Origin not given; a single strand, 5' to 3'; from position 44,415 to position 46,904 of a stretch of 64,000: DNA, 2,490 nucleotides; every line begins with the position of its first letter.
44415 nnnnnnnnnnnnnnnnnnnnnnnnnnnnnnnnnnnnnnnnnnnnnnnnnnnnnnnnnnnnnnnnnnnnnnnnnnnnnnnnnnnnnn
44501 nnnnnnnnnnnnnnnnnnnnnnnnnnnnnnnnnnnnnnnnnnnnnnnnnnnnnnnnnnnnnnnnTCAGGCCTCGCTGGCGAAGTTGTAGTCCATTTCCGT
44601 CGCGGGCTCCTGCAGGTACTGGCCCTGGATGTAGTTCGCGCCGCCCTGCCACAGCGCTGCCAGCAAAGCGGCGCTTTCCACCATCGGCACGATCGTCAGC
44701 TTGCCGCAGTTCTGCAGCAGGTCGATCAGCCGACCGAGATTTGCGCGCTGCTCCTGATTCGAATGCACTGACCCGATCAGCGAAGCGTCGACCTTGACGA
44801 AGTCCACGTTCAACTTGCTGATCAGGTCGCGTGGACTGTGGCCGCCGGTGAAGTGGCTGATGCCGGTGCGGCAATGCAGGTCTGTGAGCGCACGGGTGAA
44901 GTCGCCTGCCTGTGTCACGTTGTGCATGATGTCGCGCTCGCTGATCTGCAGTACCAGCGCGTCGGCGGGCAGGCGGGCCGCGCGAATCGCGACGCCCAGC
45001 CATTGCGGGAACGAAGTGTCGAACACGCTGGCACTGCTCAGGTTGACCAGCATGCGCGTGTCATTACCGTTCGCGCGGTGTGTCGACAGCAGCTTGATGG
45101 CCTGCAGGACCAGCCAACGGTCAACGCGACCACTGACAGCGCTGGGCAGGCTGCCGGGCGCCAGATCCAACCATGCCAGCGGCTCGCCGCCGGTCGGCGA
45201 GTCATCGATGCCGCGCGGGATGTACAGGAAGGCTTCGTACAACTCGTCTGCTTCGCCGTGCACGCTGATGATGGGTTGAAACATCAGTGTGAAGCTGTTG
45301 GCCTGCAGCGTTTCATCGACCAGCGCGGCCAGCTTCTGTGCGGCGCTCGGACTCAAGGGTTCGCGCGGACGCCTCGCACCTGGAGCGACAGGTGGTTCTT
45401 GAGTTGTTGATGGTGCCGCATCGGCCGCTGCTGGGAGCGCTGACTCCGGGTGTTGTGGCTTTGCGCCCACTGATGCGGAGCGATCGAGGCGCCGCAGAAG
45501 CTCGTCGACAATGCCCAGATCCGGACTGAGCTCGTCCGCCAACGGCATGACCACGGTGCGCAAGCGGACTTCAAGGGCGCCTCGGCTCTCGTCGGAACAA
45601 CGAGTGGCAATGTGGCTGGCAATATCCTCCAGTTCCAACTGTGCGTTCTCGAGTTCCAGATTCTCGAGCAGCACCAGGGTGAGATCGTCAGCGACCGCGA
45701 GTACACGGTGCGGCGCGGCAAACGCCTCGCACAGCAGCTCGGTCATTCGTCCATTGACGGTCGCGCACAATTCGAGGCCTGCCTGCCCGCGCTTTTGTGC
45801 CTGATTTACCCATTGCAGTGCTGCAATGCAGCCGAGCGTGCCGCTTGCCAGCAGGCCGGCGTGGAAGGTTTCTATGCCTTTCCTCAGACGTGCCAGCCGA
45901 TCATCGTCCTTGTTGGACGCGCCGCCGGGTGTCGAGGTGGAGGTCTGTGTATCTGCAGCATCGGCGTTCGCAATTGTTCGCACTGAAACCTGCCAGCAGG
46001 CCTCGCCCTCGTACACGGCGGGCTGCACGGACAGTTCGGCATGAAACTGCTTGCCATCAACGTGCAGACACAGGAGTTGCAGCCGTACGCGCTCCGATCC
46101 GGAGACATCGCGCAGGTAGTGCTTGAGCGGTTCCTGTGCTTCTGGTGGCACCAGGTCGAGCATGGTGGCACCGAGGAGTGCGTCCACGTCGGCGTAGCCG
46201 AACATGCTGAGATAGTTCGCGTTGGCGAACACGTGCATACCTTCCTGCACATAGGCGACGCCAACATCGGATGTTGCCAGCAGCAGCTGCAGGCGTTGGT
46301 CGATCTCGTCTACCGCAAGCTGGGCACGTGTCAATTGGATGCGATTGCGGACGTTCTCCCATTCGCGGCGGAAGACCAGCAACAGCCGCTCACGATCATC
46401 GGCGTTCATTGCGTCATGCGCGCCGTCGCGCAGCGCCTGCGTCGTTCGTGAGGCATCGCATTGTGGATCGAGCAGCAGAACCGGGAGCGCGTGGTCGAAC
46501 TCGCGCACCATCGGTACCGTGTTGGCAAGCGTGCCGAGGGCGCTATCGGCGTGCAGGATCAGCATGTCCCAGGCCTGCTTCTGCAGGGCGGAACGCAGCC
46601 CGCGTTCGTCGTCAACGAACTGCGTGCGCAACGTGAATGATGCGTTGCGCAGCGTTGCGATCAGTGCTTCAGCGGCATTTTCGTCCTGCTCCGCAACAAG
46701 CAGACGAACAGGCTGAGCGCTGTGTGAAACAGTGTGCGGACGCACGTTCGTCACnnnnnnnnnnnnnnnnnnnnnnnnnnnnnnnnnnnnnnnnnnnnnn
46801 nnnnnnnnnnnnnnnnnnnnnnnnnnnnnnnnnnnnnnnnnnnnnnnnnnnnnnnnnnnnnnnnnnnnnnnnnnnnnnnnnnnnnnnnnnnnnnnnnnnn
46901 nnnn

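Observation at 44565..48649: fimX-like degenerate GGDEF-EAL gene translationally coupled to an upstream 630-aa PilZ-like protein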

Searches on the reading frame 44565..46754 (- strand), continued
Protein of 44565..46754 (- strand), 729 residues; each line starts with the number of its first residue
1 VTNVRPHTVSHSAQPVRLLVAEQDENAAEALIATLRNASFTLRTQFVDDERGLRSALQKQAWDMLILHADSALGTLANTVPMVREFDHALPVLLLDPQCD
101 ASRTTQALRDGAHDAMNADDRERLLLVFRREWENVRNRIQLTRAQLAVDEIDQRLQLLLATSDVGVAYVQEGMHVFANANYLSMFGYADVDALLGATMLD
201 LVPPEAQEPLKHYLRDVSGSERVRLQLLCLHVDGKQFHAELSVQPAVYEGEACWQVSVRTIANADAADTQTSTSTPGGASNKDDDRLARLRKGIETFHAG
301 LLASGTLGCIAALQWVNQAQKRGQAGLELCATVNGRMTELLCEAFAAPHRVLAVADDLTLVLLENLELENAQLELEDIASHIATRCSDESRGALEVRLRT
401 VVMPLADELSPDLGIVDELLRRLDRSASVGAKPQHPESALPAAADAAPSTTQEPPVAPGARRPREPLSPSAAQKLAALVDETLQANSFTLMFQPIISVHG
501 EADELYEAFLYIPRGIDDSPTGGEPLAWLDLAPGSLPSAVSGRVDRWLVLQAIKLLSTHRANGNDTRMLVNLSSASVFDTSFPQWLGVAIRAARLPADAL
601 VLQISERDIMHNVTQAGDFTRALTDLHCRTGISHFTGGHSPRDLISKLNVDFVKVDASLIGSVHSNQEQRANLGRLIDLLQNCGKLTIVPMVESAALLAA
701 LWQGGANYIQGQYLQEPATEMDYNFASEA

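Call 73: fold_search(model_id=the predicted structure, library=pdb)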
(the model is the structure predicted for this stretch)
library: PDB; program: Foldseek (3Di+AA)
matches with E <= 10: 1854; with E <= 0.001: 597
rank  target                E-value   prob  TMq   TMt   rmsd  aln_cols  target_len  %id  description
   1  5xgb                  8.6e-29  1.00  0.31  0.41  24.3       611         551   18  Crystal structure of the PAS-GGDEF-EAL domain of PA0861 from Pseudomonas aeruginosa (released 2017-12-20)
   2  5xge                  2.6e-28  1.00  0.31  0.41  24.2       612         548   18  Crystal structure of the PAS-GGDEF-EAL domain of PA0861 from Pseudomonas aeruginosa in complex with cyclic di-GMP (released 2017-12-20)
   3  5xgd                  4.4e-28  1.00  0.31  0.40  24.2       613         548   18  Crystal structure of the PAS-GGDEF-EAL domain of PA0861 from Pseudomonas aeruginosa in complex with GTP (released 2017-12-20)
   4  4ag0_A                2.6e-23  1.00  0.32  0.91   2.6       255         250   43  Crystal structure of FimX EAL domain (released 2013-01-09)
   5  4j40_A                5.3e-23  1.00  0.32  0.89   2.5       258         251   41  Crystal structure of the dual-domain GGDEF-EAL module of FimX from Pseudomonas aeruginosa (released 2013-02-20)
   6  4ag0_B                1.5e-22  1.00  0.32  0.91   2.5       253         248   43  Crystal structure of FimX EAL domain (released 2013-01-09)
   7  9cmf_A                1.6e-22  1.00  0.31  0.28  37.0       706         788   14  Substrate bound DosP (released 2024-11-20)
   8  3hv9                  2.7e-22  1.00  0.32  0.86   3.5       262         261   42  Crystal structure of FimX EAL domain from Pseudomonas aeruginosa (released 2009-08-18)
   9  9bkv_A                6.8e-22  1.00  0.29  0.27  41.4       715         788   14  DosP R97A bent form (released 2024-11-20)
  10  4afy_A                1.2e-21  1.00  0.32  0.90   2.6       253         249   43  Crystal structure of the FimX EAL domain in complex with reaction product pGpG (released 2013-01-09)
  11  9bgv_A                1.2e-21  1.00  0.29  0.27  36.7       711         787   14  DosP R97A straight form (released 2024-11-20)
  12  9bkv_B                1.4e-21  1.00  0.29  0.27  33.7       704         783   14  DosP R97A bent form (released 2024-11-20)
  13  4afy_B                1.4e-21  1.00  0.32  0.89   2.7       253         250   43  Crystal structure of the FimX EAL domain in complex with reaction product pGpG (released 2013-01-09)
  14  3hv8                  2.0e-21  1.00  0.31  0.89   2.7       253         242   41  Crystal structure of FimX EAL domain from Pseudomonas aeruginosa bound to c-di-GMP (released 2009-08-18)
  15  9ce0_B                1.1e-20  1.00  0.30  0.28  33.5       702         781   14  DosP Apo Bent form (released 2024-11-20)
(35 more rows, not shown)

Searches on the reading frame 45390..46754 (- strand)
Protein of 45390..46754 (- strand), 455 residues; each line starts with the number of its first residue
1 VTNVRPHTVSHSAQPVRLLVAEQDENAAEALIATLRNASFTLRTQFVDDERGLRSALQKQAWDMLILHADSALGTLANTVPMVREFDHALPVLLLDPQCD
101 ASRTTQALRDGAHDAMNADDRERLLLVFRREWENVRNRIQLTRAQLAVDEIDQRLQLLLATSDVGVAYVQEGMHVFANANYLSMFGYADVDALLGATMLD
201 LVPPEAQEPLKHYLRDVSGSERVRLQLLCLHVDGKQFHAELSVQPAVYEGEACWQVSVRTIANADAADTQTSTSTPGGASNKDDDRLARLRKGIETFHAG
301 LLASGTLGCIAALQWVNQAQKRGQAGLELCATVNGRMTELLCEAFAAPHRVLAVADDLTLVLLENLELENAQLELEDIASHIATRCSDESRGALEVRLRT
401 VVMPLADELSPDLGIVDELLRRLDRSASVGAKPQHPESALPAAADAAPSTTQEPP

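Call 34: search_solved_structures(query=window:45390-46754:-, max_evalue=10, show_alignments=3)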
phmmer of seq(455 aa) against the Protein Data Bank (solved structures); distinct sequences matched with E-value up to 10: 23.
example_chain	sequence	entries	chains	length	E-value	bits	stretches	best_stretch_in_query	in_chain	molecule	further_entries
3nnn_A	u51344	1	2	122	0.013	17.5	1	16-118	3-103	DNA BINDING RESPONSE REGULATOR D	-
3t6k_A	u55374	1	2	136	0.021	16.8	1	14-129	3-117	Response regulator receiver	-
1kgs_A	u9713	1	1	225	0.038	16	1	16-122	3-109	DNA BINDING RESPONSE REGULATOR D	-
6is1_A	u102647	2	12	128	0.21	13.5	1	13-126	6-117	Response regulator ArlR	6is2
6is3_C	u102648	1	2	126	0.21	13.5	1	13-126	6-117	Response regulator ArlR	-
3nhz_A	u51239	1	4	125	0.25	13.3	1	16-118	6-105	Two component system transcriptional regulator mtrA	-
7oo9_A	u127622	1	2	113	0.31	13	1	174-251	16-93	Hybrid sensor histidine kinase/response regulator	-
7c1h_A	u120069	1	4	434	0.33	12.9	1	29-73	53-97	Non-ribosomal peptide synthetase modules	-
7c1k_A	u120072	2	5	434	0.33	12.9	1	29-73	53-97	Non-ribosomal peptide synthetase modules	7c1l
7c1p_A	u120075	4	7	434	0.33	12.9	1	29-73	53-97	Non-ribosomal peptide synthetase modules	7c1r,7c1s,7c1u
1qkk_A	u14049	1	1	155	0.34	12.8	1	21-155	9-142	C4-DICARBOXYLATE TRANSPORT TRANSCRIPTIONAL REGULATORY PROTEIN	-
1l5y_A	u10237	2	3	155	0.53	12.2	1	21-144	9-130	C4-DICARBOXYLATE TRANSPORT TRANSCRIPTIONAL REGULATORY PROTEIN DCTD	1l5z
6yxc_A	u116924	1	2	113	0.58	12.1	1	174-262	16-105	Multi-sensor hybrid histidine kinase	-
5uic_A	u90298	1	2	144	0.7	11.8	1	16-117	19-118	Two-component response regulator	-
8pm1_A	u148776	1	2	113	1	11.3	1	174-258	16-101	histidine kinase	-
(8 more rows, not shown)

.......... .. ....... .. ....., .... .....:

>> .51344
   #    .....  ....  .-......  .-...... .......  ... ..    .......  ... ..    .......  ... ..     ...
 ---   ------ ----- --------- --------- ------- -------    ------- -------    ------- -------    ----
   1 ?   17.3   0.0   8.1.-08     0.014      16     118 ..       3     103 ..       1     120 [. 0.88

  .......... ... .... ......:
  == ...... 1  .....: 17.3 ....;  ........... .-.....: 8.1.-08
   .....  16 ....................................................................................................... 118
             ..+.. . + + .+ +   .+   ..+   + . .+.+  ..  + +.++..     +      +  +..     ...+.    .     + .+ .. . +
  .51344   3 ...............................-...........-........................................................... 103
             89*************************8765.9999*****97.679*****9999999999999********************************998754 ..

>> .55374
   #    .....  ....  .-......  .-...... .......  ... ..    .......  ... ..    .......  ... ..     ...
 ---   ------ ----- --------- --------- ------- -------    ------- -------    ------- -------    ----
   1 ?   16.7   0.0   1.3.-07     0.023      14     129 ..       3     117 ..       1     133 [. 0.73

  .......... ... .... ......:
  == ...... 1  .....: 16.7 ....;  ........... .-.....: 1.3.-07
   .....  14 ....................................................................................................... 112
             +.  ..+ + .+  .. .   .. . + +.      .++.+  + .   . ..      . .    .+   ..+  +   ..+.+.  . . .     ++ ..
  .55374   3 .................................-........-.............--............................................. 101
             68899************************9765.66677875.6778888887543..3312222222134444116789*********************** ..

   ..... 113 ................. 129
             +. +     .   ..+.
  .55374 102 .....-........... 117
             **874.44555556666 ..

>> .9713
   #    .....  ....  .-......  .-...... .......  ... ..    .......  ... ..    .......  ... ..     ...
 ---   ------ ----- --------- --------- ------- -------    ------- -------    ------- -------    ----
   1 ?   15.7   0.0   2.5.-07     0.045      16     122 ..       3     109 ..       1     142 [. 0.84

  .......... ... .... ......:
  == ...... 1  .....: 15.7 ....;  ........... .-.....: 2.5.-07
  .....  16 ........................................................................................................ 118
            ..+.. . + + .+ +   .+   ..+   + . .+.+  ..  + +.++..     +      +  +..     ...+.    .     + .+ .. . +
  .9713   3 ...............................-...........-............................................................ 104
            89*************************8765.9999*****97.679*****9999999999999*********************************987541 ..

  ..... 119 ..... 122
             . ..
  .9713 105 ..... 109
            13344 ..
